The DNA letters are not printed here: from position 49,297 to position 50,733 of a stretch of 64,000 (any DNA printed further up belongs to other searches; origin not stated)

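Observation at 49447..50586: CheC-like domain fused through an acidic linker to a receiver domain lacking the phospho-acceptor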

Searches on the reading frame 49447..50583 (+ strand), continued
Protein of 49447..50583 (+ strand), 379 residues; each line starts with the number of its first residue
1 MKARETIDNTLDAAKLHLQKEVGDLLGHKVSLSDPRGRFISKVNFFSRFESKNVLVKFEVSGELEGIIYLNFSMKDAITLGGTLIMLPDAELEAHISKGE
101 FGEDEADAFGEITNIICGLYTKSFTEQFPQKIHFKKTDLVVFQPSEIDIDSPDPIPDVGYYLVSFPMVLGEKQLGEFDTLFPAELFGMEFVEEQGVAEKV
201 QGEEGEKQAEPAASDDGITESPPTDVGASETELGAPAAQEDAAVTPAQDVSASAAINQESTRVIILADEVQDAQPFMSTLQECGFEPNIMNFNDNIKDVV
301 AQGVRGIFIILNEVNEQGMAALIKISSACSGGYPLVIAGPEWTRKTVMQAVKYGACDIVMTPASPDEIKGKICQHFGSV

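Call 26: search_protein_representatives(protein=window:49447-50583:+)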
Query: 379 residues. Proteins with E-value up to 0.001 (for the whole library): 325; up to 1e-10: 218; up to 1e-30: 142. The best 150 are listed.
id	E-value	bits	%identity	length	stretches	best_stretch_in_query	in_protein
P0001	1.1e-248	840.9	100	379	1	1-379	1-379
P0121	1.0e-140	485.7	38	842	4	4-241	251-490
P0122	1.6e-134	465.3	37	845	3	2-372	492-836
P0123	2.1e-132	458.4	37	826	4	3-259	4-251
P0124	5.7e-128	443.8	46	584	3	4-232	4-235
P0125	2.0e-127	441.9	36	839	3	2-374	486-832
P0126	9.8e-126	436.4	37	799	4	2-211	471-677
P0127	7.0e-123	427.0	35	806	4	3-205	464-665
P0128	3.0e-112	392.0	38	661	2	4-379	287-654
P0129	1.4e-108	379.9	33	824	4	3-225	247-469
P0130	1.6e-104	366.6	36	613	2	3-372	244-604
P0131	2.9e-104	365.8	39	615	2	2-376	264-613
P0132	8.6e-103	360.9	38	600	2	6-376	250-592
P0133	2.5e-100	352.8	37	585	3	3-222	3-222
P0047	3.1e-100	352.5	37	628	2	2-375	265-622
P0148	7.4e-87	308.5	46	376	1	17-377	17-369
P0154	2.9e-81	290.1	44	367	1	5-375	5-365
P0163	1.4e-73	264.8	44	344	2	1-192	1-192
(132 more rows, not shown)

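Call 27: fold_search(model_id=the predicted structure, library=pdb)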
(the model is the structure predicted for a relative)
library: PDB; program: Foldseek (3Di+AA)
matches with E <= 10: 1820; with E <= 0.001: 322
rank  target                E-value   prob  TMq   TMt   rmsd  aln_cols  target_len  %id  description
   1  4hyn_A                1.2e-11  1.00  0.41  0.73   3.3       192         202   21  X-ray crystal structure of Thermotoga maritima FliY (released 2013-04-03)
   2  4hyn_B                4.2e-11  1.00  0.43  0.78   3.1       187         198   20  X-ray crystal structure of Thermotoga maritima FliY (released 2013-04-03)
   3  2f9z_A                4.3e-10  1.00  0.39  0.71   3.9       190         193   22  Complex between the chemotaxis deamidase CheD and the chemotaxis phosphatase CheC from Thermotoga maritima (released 2006-06-06)
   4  1xkr                  1.7e-09  1.00  0.40  0.68   4.2       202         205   20  X-ray Structure of Thermotoga maritima CheC (released 2004-12-07)
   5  4fhr_A                2.9e-09  1.00  0.38  0.75   3.7       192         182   14  Crystal structure of the complex between the flagellar motor proteins FliG and FliM. (released 2012-08-22)
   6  4gc8_B                4.6e-09  1.00  0.37  0.76   3.9       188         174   11  Crystal structure of FliM middle domain from H. pylori (released 2013-05-08)
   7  5x0z_F                5.2e-09  1.00  0.39  0.77   3.5       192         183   11  Crystal structure of FliM-SpeE complex from H. pylori (released 2017-09-13)
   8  8umx_C                5.5e-09  1.00  0.41  0.53   3.2       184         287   12  Cryo-EM structure of a single subunit of a Clockwise-locked form of the Salmonella enterica Typhimurium flagellar C-ri (released 2024-01-24)
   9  7dm9                  5.5e-09  1.00  0.37  0.79   3.3       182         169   15  Crystal structure of FliM middle domain (51-229) from Vibro alginolyticus (released 2021-07-07)
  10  4gc8_A                7.4e-09  1.00  0.39  0.76   3.5       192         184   11  Crystal structure of FliM middle domain from H. pylori (released 2013-05-08)
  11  9n49_M                1.1e-08  1.00  0.40  0.51   3.5       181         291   13  C-ring - single subunit of the 34-mer CCW flagellar switch complex - FliF, FliG, FliM, and FliN from Salmonella (released 2025-03-12)
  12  5x0z_E                1.2e-08  1.00  0.39  0.75   3.4       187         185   11  Crystal structure of FliM-SpeE complex from H. pylori (released 2017-09-13)
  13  8vid_M                1.4e-08  1.00  0.40  0.52   3.4       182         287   13  CW Flagellar Switch Complex with extra density - FliF, FliG, FliM, and FliN forming single subunit of the C-ring from  (released 2024-02-28)
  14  2hp7                  1.4e-08  1.00  0.38  0.75   3.6       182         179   13  Structure of FliM provides insight into assembly of the switch complex in the bacterial flagella motor (released 2006-08-08)
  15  1xko_A                2.6e-08  1.00  0.29  0.63   5.1       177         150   16  Structure of Thermotoga maritima CheX (released 2004-12-07)
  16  2f9z_B                2.8e-08  1.00  0.37  0.70   3.2       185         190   20  Complex between the chemotaxis deamidase CheD and the chemotaxis phosphatase CheC from Thermotoga maritima (released 2006-06-06)
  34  4dad                  4.4e-06  1.00  0.28  0.70   4.0       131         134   11  Crystal structure of a Putative pilus assembly-related protein (BPSS2195) from Burkholderia pseudomallei K96243 at 2.50  (released 2012-01-25)
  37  4dn6_B                1.1e-05  1.00  0.25  0.66   4.5       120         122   12  Crystal structure of a putative pilus assembly protein (cpaE) from Burkholderia thailandensis E264 at 2.80 A resolutio (released 2012-02-29)
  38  4dn6_A                1.2e-05  1.00  0.25  0.66   4.6       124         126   13  Crystal structure of a putative pilus assembly protein (cpaE) from Burkholderia thailandensis E264 at 2.80 A resolutio (released 2012-02-29)
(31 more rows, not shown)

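Call 35: find_related_loci(query=A1, collection=genome_contigs, flank=10000)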
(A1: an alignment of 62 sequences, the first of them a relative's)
Query A1 (379 aa) in genome_contigs; peptide patterns used: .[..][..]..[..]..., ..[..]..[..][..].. (x = any residue, [..] = any of these).
321 stretches matched a pattern; 308 encode a relative of the query (tblastn E <= 1e-3); the best 80 are kept; 80 distinct loci.
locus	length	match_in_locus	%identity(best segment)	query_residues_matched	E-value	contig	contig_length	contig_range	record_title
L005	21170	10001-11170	38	1-377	4e-77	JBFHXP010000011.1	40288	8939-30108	MAG: Desulfobulbales bacterium isolate Mix_sand09.2021.07.Z.6 k141_989613_length_40288_cov_14.4496, whole genome shotgun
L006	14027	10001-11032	38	2-376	4e-72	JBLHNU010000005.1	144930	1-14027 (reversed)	MAG: Desulforhopalus sp. isolate 3300055726_39 Ga0535650_0000058, whole genome shotgun sequence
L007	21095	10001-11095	39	4-376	2e-71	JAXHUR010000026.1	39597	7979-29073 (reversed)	MAG: Thermodesulfobacteriota bacterium isolate MAG56_tar_biofilm MAG56_26, whole genome shotgun sequence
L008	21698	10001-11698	38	2-369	3e-71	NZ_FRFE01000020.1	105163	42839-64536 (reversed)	Desulfopila aestuarii DSM 18488, whole genome shotgun sequence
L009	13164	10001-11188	39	1-376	2e-71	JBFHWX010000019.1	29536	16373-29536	MAG: Desulfobulbales bacterium isolate Mix_sand09.2021.07.Z.39 k141_2648498_length_29536_cov_11.0736, whole genome shotg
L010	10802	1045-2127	37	2-372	5e-71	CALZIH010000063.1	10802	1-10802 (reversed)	MAG: uncultured Desulfobulbaceae bacterium isolate FO_M_Desulfobacterota_14.1 genome assembly, contig: scaffold_4986, wh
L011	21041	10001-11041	37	2-376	1e-70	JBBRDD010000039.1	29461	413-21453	MAG: Desulfobulbales bacterium isolate Co_metawrap_2436 Cmw_2436_k141_29236388_length_29461_cov_13.1581, whole genome sh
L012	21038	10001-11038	36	2-376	3e-70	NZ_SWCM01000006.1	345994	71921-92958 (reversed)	Desulfopila sp. IMCC35006 NODE_6_length_345994_cov_107.661948, whole genome shotgun sequence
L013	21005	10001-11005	36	4-369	6e-70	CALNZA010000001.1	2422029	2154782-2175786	MAG: Desulfocapsaceae bacterium isolate LOGT_bin.0118 genome assembly, contig: contig_12850, whole genome shotgun sequen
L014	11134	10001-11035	37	2-372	5e-70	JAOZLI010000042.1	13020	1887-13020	MAG: Desulfocapsa sp. isolate GMC10.maxbin2.049_sub NODE_3539_length_13020_cov_33.534670, whole genome shotgun sequence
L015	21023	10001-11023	37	1-368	6e-70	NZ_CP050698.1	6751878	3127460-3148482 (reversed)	Desulfosediminicola flagellatus strain IMCC35005 chromosome, complete genome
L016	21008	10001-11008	36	2-372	7e-70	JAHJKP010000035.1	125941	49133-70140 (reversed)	MAG: Proteobacteria bacterium isolate Modern_marine_rock_biofilm.mb.87 Modern_marine_rock.mb.87_k141_629979, whole genom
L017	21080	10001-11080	37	2-372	2e-69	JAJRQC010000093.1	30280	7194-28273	MAG: Deltaproteobacteria bacterium isolate Dive100_bin10.32 k141_477887, whole genome shotgun sequence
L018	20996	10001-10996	35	15-376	2e-69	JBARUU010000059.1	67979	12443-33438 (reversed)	MAG: Desulforhopalus sp. isolate MFD12129_ilm_asm_bin19 k127_165062, whole genome shotgun sequence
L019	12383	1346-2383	37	2-376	3e-69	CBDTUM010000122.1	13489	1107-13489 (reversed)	MAG TPA_asm: uncultured Desulfopila sp. isolate SRR7614695_binner123_Refined_84 genome assembly, contig: ERZ23877680.374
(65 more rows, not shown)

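Call 53: search_protein_families(library=pfam, alignment_id=A1, max_evalue=1)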
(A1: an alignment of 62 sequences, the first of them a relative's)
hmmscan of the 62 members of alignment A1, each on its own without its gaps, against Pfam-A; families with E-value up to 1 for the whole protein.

A. member 1, P0001 (379 aa): 1 family
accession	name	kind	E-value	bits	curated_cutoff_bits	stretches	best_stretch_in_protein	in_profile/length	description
PF13690.11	CheX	-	5.5e-05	23.6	27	1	59-127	6-64/94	Chemotaxis phosphatase CheX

B. families by the number of members that match (of 62 scanned): 26 families (the first 25 are shown)
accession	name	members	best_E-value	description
PF13690.11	CheX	62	4.4e-13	Chemotaxis phosphatase CheX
PF04509.17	CheC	61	3.1e-07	CheC-like family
PF00072.30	Response_reg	20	2.9e-05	Response regulator receiver domain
PF01751.28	Toprim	5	0.069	Toprim domain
PF25324.1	DUF7881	3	0.0085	Domain of unknown function (DUF7881)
PF10152.14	CCDC53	2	0.04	Subunit CCDC53 of WASH complex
PF01930.23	Cas_Cas4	2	0.11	Domain of unknown function DUF83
PF24332.1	DUF7500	1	0.011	Family of unknown function (DUF7500)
PF06490.17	FleQ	1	0.032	Flagellar regulatory protein FleQ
PF25800.1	FimV_N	1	0.042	FimV N-terminal domain Ig-like domain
PF13662.12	Toprim_4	1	0.043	Toprim domain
PF20497.3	SWI-SNF_Ssr4_C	1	0.056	SWI/SNF and RSC complexes subunit Ssr4 C-terminal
PF18709.6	DLP_helical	1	0.086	Dynamin-like helical domain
PF02507.20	PSI_PsaF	1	0.097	Photosystem I reaction centre subunit III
PF21714.3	KaiA_N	1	0.11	Circadian clock protein KaiA, N-terminal domain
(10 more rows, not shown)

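Call 57: list_cluster_members(proteins=[P0001, P0124, P0148, P0154, P0163, P0009, P0055])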
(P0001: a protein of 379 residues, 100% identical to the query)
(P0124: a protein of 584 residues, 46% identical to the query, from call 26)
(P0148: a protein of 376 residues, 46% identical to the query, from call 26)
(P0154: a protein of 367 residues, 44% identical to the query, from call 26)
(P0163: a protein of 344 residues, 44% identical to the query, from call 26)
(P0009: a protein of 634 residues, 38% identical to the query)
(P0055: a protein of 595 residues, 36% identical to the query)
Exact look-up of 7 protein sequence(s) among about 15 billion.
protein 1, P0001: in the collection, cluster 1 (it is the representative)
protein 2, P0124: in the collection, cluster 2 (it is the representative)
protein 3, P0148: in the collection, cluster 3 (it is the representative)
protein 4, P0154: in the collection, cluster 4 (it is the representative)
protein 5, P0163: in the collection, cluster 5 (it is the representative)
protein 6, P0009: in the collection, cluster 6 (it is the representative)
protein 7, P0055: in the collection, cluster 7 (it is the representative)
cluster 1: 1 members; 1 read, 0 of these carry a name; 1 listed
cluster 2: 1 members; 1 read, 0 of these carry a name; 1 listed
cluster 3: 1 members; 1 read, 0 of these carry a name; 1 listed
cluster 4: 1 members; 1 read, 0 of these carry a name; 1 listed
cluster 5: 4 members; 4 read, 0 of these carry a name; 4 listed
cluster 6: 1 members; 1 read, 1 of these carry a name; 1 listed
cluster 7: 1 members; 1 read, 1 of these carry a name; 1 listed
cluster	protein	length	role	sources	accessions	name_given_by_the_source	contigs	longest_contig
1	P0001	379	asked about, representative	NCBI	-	-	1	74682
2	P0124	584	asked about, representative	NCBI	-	-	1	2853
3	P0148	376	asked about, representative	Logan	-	-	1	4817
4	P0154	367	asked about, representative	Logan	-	-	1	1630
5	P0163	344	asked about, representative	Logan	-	-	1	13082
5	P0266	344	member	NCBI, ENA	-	-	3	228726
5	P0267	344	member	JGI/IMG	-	-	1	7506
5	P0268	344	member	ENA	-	-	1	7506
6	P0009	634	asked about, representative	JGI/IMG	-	chemotaxis protein CheY-P-specific phosphatase CheC/ActR/RegA family two-component ...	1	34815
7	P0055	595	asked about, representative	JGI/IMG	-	chemotaxis protein CheY-P-specific phosphatase CheC/ActR/RegA family two-component ...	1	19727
